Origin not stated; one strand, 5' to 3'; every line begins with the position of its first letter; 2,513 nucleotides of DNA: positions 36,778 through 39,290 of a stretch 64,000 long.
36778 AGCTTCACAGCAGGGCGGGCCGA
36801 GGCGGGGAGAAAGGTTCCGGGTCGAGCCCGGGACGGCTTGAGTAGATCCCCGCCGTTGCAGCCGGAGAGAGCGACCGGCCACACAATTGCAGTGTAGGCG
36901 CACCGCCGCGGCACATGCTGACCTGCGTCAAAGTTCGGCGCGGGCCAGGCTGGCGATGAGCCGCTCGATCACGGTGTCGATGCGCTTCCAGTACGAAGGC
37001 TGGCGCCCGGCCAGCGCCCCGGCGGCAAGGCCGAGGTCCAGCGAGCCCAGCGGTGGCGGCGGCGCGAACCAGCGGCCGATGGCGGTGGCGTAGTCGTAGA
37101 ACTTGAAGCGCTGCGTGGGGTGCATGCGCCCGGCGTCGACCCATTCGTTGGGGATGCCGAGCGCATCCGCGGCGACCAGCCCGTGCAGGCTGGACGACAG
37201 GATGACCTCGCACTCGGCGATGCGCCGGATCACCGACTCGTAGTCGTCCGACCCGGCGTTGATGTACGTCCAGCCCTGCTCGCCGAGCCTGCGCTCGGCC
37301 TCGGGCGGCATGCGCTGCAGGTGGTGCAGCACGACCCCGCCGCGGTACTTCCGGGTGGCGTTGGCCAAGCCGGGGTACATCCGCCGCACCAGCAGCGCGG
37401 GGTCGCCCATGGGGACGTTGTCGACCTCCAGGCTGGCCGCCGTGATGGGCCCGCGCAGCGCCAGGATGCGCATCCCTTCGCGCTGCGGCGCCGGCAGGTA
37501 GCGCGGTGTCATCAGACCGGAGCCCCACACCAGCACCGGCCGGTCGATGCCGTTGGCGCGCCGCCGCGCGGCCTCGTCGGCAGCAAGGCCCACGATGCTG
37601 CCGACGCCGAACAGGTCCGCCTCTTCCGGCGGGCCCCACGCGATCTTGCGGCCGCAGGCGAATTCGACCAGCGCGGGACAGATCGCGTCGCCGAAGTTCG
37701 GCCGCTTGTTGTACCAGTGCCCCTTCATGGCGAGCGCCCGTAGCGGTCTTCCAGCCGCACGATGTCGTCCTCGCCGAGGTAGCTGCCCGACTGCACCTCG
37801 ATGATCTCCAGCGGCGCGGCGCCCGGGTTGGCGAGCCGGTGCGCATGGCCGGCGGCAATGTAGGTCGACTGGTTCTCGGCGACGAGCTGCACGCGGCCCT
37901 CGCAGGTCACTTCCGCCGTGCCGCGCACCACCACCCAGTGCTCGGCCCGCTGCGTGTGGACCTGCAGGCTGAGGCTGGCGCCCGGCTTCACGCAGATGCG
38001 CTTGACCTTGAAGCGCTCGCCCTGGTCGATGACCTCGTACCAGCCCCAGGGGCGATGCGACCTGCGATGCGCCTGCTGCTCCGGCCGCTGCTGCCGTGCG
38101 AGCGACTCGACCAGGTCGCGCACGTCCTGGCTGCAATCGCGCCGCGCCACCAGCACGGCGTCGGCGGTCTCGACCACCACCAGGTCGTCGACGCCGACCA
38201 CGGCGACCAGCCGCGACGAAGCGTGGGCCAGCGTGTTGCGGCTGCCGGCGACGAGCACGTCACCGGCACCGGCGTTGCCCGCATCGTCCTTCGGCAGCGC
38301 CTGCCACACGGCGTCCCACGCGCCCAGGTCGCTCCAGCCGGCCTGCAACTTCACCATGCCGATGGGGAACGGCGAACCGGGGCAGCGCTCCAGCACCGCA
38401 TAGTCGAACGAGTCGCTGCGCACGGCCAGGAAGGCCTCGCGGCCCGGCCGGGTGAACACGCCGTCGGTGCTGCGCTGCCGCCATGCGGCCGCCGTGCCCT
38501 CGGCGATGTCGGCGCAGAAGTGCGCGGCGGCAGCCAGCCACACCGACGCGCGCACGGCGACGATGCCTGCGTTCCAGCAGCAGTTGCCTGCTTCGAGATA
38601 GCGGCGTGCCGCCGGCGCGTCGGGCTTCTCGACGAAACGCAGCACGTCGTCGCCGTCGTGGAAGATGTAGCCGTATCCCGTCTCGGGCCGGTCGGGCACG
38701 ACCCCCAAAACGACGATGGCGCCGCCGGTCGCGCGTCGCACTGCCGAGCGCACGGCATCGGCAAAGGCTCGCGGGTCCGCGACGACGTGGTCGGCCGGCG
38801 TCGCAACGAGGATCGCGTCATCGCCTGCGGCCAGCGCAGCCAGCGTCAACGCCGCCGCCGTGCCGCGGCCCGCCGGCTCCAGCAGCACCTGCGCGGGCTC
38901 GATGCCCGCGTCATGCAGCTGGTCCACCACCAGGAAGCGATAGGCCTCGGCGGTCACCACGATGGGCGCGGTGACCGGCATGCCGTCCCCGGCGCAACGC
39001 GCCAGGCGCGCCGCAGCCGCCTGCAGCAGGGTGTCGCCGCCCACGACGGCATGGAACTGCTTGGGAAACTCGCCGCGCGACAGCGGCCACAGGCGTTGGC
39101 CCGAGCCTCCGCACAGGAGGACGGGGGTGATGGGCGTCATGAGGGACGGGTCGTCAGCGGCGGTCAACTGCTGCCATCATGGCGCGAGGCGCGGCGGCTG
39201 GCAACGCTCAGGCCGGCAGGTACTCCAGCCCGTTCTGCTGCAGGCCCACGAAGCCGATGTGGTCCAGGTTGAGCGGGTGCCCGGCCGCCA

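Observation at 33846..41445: Accessory surface-protein/glycan island behind the T2SS: two leaderless Ca-binding giants flanking manC and an ExoV-like pyruvyl transferase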

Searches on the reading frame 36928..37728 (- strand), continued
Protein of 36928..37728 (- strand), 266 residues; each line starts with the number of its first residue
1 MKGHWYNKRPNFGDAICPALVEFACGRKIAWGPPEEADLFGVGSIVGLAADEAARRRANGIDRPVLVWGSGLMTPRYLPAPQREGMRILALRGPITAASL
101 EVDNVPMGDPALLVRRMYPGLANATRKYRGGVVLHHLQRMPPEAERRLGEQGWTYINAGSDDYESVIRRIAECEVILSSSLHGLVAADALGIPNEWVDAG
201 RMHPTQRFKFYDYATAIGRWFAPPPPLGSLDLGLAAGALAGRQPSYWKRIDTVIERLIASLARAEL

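Call 89: find_encoding_contigs(protein=P0041, flank=10000, max_places=1)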
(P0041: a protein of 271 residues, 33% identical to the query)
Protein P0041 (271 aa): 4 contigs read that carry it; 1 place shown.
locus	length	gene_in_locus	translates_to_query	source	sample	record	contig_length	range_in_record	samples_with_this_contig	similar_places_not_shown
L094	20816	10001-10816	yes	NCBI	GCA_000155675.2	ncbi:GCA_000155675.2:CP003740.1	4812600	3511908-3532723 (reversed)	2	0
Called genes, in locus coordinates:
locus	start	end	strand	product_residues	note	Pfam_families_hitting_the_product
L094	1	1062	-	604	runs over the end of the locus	PF00009:GTP_EFTU, PF01926:MMR_HSR1 (faint), PF22042:EF-G_D2, PF03144:GTP_EFTU_D2, PF00679:EFG_C, PF21018:BipA_C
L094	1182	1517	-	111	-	PF00893:Multi_Drug_Res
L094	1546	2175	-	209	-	PF02588:YitT_membrane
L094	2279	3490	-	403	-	PF00180:Iso_dh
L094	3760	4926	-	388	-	PF12917:YfbR-like, PF13023:HD_3, PF01966:HD (faint), PF12917:YfbR-like (weak), PF13023:HD_3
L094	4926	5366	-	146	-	-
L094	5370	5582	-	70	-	-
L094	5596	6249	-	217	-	PF02129:Peptidase_S15, PF12146:Hydrolase_4, PF00561:Abhydrolase_1, PF12697:Abhydrolase_6 (faint), PF00326:Peptidase_S9 (faint)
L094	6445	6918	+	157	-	PF02082:Rrf2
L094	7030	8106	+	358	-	PF00266:Aminotran_5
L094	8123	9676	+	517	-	PF19295:SufBD_N, PF01458:SUFBD_core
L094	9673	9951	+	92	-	-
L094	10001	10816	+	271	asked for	PF04230:PS_pyruv_trans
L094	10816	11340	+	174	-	-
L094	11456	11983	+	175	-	-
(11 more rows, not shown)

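Call 90: search_dna_similar(query=window:36928-37728:-, collection=plasmids, mode=protein, max_evalue=0.001, max_rows=25)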
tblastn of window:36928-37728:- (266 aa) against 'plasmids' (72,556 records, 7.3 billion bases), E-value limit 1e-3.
Records with a match: 126; places in all: 127; records where one place covers at least 80% of the query: 108.
Best place of each record, by identity: <60% 126.
By first word of the organism name: Sinorhizobium 66; Rhizobium 21; Shinella 10; Ensifer 9; Paracoccus 2; Agrobacterium 2; Rhodobacter 1; Pseudooceanicola 1; Eleftheria 1; Gemmobacter 1; and 12 more.
By predicted mobility (MOB-suite, as given by PLSDB): non-mobilizable 61; mobilizable 58; conjugative 7.
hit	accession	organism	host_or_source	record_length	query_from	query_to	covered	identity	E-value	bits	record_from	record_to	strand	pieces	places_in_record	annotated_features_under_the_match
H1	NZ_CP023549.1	Rhodobacter sp. CZR27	cell culture,paddy soil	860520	11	219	79%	36.3%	9e-27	115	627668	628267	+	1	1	glycosyltransferase family 2 protein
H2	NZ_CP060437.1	Pseudooceanicola algae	whole organism,marine macroalga Fucus ...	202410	1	219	82%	34.2%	2e-33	135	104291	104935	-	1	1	glycosyltransferase family 2 protein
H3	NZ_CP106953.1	Eleftheria terrae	soil sample,soil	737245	8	219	80%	34.2%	5e-15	82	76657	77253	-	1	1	polysaccharide pyruvyl transferase family protein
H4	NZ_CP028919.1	Gemmobacter aquarius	Whole organism,fresh water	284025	5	197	73%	36.9%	3e-19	94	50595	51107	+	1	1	polysaccharide pyruvyl transferase family protein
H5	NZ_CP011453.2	Croceibacterium atlanticum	cell culture,North Atlantic Rise ...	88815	11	219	79%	32.3%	2e-13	77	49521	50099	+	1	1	polysaccharide pyruvyl transferase family protein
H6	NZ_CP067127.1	Paracoccus alcaliphilus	whole organism,soil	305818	5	218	80%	31.2%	1e-7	60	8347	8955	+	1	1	polysaccharide pyruvyl transferase family protein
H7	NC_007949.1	Polaromonas sp. JS666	-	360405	5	218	80%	30.7%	8e-13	75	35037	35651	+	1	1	polysaccharide pyruvyl transferase family protein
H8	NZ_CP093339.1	Shinella sp. H4-D48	whole organism,grassland soil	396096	4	218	81%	30.3%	7e-10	66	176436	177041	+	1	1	polysaccharide pyruvyl transferase family protein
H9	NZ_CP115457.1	Sphingobium yanoikuyae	cell culture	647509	4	219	81%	30.1%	6e-15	82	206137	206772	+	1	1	glycosyltransferase family 2 protein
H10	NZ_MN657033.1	Psychrobacter sp.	-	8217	1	219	79%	30.4%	1e-5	74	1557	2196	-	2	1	polysaccharide pyruvyl transferase family protein | hypothetical protein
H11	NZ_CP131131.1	Shinella zoogloeoides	isolate,Activated charcoal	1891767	4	218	81%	29.5%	2e-10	68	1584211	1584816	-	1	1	none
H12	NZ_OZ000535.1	Shinella sp. WSC3-e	-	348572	4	218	81%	29.5%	1e-8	63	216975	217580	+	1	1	polysaccharide pyruvyl transferase family protein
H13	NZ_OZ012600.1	Shinella sp. WSD5-1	-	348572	4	218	81%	29.5%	1e-8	63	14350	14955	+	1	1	polysaccharide pyruvyl transferase family protein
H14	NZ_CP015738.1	Shinella sp. HZN7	-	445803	4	218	81%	29.5%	2e-8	62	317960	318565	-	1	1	polysaccharide pyruvyl transferase family protein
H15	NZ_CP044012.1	Sinorhizobium sp. BG8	Prosopis cineraria,pure bacterial ...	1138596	4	218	81%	29.2%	3e-10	67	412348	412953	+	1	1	none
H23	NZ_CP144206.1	Sinorhizobium chiapasense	mixed culture,rhizosphere soil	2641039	4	218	81%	28.4%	5e-10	67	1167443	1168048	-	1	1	none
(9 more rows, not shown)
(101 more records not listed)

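Call 91: get_annotated_region(hit=H23, flank=5000)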
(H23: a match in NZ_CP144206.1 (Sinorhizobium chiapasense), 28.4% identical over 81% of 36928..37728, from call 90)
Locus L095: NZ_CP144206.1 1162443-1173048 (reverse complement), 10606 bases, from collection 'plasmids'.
description: Sinorhizobium chiapasense strain S24 plasmid pA, complete sequence
organism: Sinorhizobium chiapasense (NCBI taxid 501572)
taxonomy: Bacteria; Pseudomonadota; Alphaproteobacteria; Hyphomicrobiales; Rhizobiaceae; Sinorhizobium; Sinorhizobium chiapasense
host: -; source: mixed culture,rhizosphere soil; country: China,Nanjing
typing (MOB-suite, as given by PLSDB): conjugative; relaxase MOBQ; mating-pair formation MPF_T
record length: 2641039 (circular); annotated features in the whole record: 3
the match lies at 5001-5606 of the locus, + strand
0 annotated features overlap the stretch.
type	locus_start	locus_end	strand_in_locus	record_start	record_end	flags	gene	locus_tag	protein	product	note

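Call 92: get_annotated_region(hit=H2, flank=6000)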
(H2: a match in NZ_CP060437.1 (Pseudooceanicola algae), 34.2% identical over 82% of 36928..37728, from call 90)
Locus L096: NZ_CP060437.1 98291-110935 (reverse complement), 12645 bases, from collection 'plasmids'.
description: Pseudooceanicola algae strain Lw-13e plasmid p202, complete sequence
organism: Pseudooceanicola algae (NCBI taxid 1537215)
taxonomy: Bacteria; Pseudomonadota; Alphaproteobacteria; Rhodobacterales; Paracoccaceae; Pseudooceanicola; Pseudooceanicola algae
host: -; source: whole organism,marine macroalga Fucus spiralis; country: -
typing (MOB-suite, as given by PLSDB): non-mobilizable
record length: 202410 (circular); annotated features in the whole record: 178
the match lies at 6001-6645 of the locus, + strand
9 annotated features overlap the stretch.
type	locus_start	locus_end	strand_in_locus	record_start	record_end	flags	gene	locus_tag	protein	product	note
CDS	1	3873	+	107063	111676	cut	-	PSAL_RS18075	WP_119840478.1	hypothetical protein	-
CDS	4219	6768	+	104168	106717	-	-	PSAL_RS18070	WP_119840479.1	glycosyltransferase family 2 protein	-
CDS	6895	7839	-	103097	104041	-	-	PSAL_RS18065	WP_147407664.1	hypothetical protein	-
CDS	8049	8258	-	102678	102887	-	-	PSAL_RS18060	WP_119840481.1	hypothetical protein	-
CDS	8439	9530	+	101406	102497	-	-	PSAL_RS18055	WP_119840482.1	NAD/NADP-dependent octopine/nopaline dehydrogenase family protein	-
CDS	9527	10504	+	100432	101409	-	-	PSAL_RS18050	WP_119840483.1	3-hydroxybutyryl-CoA dehydrogenase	GO:0006631 - fatty acid metabolic process [Evidence IEA]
CDS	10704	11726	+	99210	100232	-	dctP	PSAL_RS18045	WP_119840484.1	TRAP transporter substrate-binding protein DctP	GO:0055085 - transmembrane transport [Evidence IEA]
CDS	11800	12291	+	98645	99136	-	-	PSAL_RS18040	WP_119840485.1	TRAP transporter small permease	GO:0015740 - C4-dicarboxylate transport [Evidence IEA]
CDS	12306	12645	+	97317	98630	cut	-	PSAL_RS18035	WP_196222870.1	TRAP transporter large permease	GO:0008643 - carbohydrate transport [Evidence IEA]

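Call 97: search_dna_similar(query=window:36928-37728:-, collection=plasmids, mode=protein, max_evalue=0.001, max_rows=40, rows=spread)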
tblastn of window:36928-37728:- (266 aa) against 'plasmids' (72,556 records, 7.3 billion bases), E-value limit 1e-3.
Records with a match: 126; places in all: 127; records where one place covers at least 80% of the query: 108.
Best place of each record, by identity: <60% 126.
By first word of the organism name: Sinorhizobium 66; Rhizobium 21; Shinella 10; Ensifer 9; Paracoccus 2; Agrobacterium 2; Rhodobacter 1; Pseudooceanicola 1; Eleftheria 1; Gemmobacter 1; and 12 more.
By predicted mobility (MOB-suite, as given by PLSDB): non-mobilizable 61; mobilizable 58; conjugative 7.
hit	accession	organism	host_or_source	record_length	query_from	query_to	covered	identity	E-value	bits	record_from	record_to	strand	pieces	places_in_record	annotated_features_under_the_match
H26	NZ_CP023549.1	Rhodobacter sp. CZR27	cell culture,paddy soil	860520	11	219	79%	36.3%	9e-27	115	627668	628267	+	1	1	glycosyltransferase family 2 protein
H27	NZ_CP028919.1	Gemmobacter aquarius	Whole organism,fresh water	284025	5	197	73%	36.9%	3e-19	94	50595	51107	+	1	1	polysaccharide pyruvyl transferase family protein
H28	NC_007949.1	Polaromonas sp. JS666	-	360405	5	218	80%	30.7%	8e-13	75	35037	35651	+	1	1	polysaccharide pyruvyl transferase family protein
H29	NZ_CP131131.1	Shinella zoogloeoides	isolate,Activated charcoal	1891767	4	218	81%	29.5%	2e-10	68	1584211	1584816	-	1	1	none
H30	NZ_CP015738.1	Shinella sp. HZN7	-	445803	4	218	81%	29.5%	2e-8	62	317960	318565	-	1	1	polysaccharide pyruvyl transferase family protein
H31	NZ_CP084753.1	Roseateles sp. XES5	Xenopus laevis,bacterial culture,swab ...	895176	4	218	81%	29.0%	2e-9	65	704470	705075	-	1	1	polysaccharide pyruvyl transferase family protein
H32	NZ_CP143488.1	Pseudomonas silesiensis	single cell,landfill for plastics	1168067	7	218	80%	29.0%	2e-17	89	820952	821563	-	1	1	record has no annotation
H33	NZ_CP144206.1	Sinorhizobium chiapasense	mixed culture,rhizosphere soil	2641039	4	218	81%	28.4%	5e-10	67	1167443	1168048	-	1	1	none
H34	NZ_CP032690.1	Rhizobium sp. CCGE532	Phaseolus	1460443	4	218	81%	28.1%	5e-9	64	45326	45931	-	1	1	record has no annotation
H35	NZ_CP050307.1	Rhizobium lusitanum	Oxytropis pumilio,cell culture,root ...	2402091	4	218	81%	28.0%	8e-9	63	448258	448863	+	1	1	none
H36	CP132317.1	Shinella sumterensis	Homo sapiens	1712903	4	218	81%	28.0%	8e-7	57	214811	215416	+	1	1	polysaccharide pyruvyl transferase family protein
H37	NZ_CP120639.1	Rhizobium sp. 32-5/1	Vicia cracca,cell cilture,root nodule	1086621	4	218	81%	27.8%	3e-9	65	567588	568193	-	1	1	record has no annotation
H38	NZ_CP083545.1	Jannaschia sp. W003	-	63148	5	217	80%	27.9%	2e-6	56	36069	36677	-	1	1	polysaccharide pyruvyl transferase family protein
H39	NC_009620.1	Sinorhizobium medicae WSM419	-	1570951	4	218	81%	27.5%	3e-8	62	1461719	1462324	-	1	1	none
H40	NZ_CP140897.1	Sinorhizobium medicae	Medicago lupulina,whole organism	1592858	4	218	81%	27.5%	3e-8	62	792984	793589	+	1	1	none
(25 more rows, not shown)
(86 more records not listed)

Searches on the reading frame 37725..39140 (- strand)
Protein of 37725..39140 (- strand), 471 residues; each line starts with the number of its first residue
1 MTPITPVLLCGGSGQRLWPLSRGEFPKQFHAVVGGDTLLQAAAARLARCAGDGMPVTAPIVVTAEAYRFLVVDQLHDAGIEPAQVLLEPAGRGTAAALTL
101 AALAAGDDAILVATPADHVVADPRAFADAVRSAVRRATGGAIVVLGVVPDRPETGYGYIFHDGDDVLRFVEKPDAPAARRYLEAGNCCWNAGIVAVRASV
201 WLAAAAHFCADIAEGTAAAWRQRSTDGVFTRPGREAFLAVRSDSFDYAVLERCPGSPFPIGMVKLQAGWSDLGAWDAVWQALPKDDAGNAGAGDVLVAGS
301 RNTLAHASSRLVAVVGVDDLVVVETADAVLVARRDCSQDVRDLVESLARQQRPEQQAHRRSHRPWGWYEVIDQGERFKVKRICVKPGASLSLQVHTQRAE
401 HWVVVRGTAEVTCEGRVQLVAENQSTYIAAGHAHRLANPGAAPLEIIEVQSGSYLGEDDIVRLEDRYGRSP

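Call 5: search_protein_families(library=pfam, max_evalue=0.01, proteins=[window:37725-39140:-])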
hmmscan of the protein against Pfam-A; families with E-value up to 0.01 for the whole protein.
window:37725-39140:- (471 aa): 5 families
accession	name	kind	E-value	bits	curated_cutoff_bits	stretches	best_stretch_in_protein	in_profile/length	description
PF01050.24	MannoseP_isomer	-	7.7e-51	171.6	23.6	1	351-465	2-116/116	Mannose-6-phosphate isomerase C-terminal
PF00483.29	NTP_transferase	-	2.6e-42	145.5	21.2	1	6-285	2-242/245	Nucleotidyl transferase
PF22640.1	ManC_GMP_beta-helix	-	3.3e-14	53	27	1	299-347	7-55/55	MannoseP isomerase/GMP-like beta-helix domain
PF07883.17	Cupin_2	-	5.4e-11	42.5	27.2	1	382-449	3-69/70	Cupin domain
PF12804.13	NTP_transf_3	-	1.9e-06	28.6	27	1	7-144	2-120/160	MobA-like NTP transferase domain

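Call 16: search_protein_families(library=ncbifam, max_evalue=0.01, proteins=[window:37725-39140:-])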
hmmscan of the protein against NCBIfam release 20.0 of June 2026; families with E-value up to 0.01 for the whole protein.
window:37725-39140:- (471 aa): 4 families
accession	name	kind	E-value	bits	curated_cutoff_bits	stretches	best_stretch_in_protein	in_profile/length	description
TIGR01479.1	GMP_PMI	equivalog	5.3e-165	549.7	372.95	1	4-469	1-467/467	mannose-1-phosphate guanylyltransferase/mannose-6-phosphate isomerase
NF012004.0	PRK15460.1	equivalog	1.3e-135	452.8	859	1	4-469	6-477/478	mannose-1-phosphate guanyltransferase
NF010933.0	PRK14353.1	equivalog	6e-10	38.3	505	1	4-202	6-185/453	bifunctional UDP-N-acetylglucosamine diphosphorylase/glucosamine-1-phosphate N-acetyltransferase GlmU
TIGR03992.1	Arch_glmU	subfamily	1.2e-07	31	292.1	1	7-179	4-159/393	bifunctional sugar-1-phosphate nucleotidylyltransferase/acetyltransferase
